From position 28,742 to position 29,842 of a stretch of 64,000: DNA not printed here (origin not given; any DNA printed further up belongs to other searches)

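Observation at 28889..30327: Translationally coupled DUF1326-DUF2182 pair (Cys-rich soluble protein + Met/Trp-rich membrane protein)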

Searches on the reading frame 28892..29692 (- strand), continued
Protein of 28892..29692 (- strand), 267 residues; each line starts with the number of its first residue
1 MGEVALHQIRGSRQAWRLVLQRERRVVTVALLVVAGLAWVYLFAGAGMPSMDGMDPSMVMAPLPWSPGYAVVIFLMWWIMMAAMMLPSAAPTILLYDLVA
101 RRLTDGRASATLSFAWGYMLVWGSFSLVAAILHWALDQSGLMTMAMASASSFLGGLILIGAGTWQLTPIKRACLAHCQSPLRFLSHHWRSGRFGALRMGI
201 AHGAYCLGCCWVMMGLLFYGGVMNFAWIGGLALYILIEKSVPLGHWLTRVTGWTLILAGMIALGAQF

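Call 58: search_solved_structures(query=A2, max_evalue=10)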
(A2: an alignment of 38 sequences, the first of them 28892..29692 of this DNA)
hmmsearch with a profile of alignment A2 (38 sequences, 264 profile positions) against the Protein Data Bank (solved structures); distinct sequences matched with E-value up to 10: 0.

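Call 77: search_protein_families(library=pfam, proteins=[L084:4481-5194:+], max_evalue=0.001)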
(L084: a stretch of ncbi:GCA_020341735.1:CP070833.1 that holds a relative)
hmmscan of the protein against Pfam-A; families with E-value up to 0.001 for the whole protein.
L084:4481-5194:+ (238 aa): 0 families
